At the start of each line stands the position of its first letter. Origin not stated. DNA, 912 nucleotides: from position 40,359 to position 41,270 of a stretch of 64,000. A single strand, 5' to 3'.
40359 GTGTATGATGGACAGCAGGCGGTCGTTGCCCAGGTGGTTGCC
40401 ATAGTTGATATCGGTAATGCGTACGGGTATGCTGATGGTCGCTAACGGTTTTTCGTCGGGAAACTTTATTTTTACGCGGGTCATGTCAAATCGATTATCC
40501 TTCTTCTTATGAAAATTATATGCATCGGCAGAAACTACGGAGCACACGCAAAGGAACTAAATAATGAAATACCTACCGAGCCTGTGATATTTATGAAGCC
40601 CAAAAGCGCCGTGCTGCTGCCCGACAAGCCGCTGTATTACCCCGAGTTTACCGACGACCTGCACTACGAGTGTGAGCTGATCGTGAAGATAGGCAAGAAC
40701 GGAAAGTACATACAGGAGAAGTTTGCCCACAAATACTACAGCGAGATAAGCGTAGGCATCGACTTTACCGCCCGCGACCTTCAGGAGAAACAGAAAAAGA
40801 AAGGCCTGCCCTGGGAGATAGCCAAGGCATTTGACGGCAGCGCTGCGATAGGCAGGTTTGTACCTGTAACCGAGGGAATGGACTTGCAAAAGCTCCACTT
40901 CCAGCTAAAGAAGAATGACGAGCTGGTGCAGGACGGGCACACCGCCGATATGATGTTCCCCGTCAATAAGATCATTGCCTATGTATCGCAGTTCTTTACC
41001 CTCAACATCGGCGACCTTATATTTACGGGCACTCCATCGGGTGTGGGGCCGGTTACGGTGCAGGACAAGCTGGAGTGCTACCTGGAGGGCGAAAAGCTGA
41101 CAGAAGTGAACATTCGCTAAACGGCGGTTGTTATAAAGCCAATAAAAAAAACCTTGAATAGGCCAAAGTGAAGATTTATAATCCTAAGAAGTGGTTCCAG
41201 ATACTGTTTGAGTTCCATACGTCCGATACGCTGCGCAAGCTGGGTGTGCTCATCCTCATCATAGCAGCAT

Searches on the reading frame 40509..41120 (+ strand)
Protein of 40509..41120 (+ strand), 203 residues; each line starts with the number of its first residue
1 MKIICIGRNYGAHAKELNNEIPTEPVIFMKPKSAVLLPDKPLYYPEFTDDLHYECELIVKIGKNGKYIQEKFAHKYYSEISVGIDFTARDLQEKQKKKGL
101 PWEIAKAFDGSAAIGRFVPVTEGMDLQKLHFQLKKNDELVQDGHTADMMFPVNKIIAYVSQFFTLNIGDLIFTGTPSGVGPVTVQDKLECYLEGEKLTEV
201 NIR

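Call 39: find_related_loci(query=window:40509-41120:+, collection=genome_contigs, flank=3000)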
Query window:40509-41120:+ (203 aa) in genome_contigs; peptide patterns used: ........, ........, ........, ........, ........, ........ (x = any residue, [..] = any of these).
599 stretches matched a pattern (row limit reached: there are more); 593 encode a relative of the query (tblastn E <= 1e-3); the best 80 are kept; 80 distinct loci.
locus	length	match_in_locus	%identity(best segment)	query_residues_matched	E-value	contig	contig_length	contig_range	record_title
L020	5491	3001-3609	78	1-203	3e-112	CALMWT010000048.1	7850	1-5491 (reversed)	MAG TPA_asm: uncultured Taibaiella sp. isolate SRR1763383_bin.29_CONCOCT_v1.1_MAG genome assembly, contig: ERZ747224.269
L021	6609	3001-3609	76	1-203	6e-108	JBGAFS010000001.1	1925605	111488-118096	MAG: Flavipsychrobacter sp. isolate MAG_MBR_H125.26 MBRH125-26_opera_contig_2, whole genome shotgun sequence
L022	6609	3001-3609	74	1-203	9e-106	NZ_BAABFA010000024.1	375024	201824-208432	Nemorincola caseinilytica strain JCM 32105 sequence24, whole genome shotgun sequence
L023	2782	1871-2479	74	1-203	7e-109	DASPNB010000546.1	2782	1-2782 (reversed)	MAG TPA_asm: Flavipsychrobacter sp. isolate SMAG_U12110 k141_435147, whole genome shotgun sequence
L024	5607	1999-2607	75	1-203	2e-105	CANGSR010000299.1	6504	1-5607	MAG: Chitinophagaceae bacterium isolate Jr-7aug17-4 genome assembly, contig: Jr-7aug17-C21317, whole genome shotgun sequ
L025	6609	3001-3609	75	1-203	4e-105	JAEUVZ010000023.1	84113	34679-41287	MAG: Flavipsychrobacter sp. isolate new MAG-394 k141_3409543, whole genome shotgun sequence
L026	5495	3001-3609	75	1-203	2e-104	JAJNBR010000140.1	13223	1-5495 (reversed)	MAG: Flavipsychrobacter sp. isolate C_No_T20_B_bin.22 scaffold_9820, whole genome shotgun sequence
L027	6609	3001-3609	72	1-203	5e-104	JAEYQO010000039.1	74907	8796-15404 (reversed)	MAG: Bacteroidetes bacterium isolate OH_CBB_23 k127_300067, whole genome shotgun sequence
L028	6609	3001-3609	73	1-203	5e-104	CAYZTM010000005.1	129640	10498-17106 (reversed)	MAG TPA_asm: uncultured Flavipsychrobacter sp. isolate SRP263991_co5_636 genome assembly, contig: NODE_293_length_129640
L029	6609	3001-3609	72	1-203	1e-102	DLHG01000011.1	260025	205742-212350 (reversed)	MAG TPA_asm: Bacteroidetes bacterium UBA7674 UBA7674_contig_810, whole genome shotgun sequence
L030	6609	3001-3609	74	1-203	4e-102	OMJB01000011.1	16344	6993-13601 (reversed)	Sphingobacteriales bacterium isolate AM_0832 genome assembly, contig: AM_0832_11, whole genome shotgun sequence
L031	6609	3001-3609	71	1-203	1e-101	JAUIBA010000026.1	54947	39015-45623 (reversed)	MAG: Bacteroidia bacterium isolate 6_bin.20 NODE_761_length_54947_cov_3.100784, whole genome shotgun sequence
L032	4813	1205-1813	70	1-203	2e-101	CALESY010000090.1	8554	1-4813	MAG TPA_asm: uncultured Chitinophagaceae bacterium isolate SRR5576004_bin.58_CONCOCT_v1.1_MAG genome assembly, contig: E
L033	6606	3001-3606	72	1-202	7e-101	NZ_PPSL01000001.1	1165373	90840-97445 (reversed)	Flavipsychrobacter stenotrophus strain RB1R16 scaffold2, whole genome shotgun sequence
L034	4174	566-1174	70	1-203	2e-100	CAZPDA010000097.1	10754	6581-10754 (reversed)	MAG TPA_asm: uncultured Flavipsychrobacter sp. isolate binchicken_co237_20 genome assembly, contig: NODE_3325_length_107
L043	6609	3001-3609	68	1-203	2e-98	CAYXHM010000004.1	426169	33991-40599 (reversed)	MAG TPA_asm: uncultured Flavipsychrobacter sp. isolate SRP193066_co1_105 genome assembly, contig: NODE_33_length_426169_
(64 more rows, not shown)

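Call 66: search_protein_families(library=pfam, proteins=[L043:1027-1791:-], max_evalue=0.01)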
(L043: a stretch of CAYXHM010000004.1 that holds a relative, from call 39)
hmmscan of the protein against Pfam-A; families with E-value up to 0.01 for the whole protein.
L043:1027-1791:- (255 aa): 9 families
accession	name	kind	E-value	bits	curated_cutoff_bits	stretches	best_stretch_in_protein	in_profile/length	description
PF00106.31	adh_short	-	9.7e-43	146.4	26.6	1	6-193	3-191/195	short chain dehydrogenase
PF13561.12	adh_short_C2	-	2.1e-28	99.9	27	1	10-191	1-183/236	Enoyl-(Acyl carrier protein) reductase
PF08659.16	KR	-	1.8e-15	57.7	22.6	1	7-164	4-162/180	KR domain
PF01370.27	Epimerase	-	1.2e-07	31.8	20.9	1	6-122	1-103/240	NAD dependent epimerase/dehydratase family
PF16363.11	GDP_Man_Dehyd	-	0.00031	20.7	27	1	7-121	1-113/332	GDP-mannose 4,6 dehydratase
PF00743.25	FMO-like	-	0.00034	19.7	22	1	25-146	265-381/532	Flavin-binding monooxygenase-like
PF02719.21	Polysacc_synt_2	-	0.0029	17.3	20.2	1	7-167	2-154/293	Polysaccharide biosynthesis protein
PF04536.20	TPM_phosphatase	-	0.0033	17.9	22.1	1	31-78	7-54/125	TPM domain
PF13460.12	NAD_binding_10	-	0.0036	17.6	27.2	1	10-155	1-115/184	NAD(P)H-binding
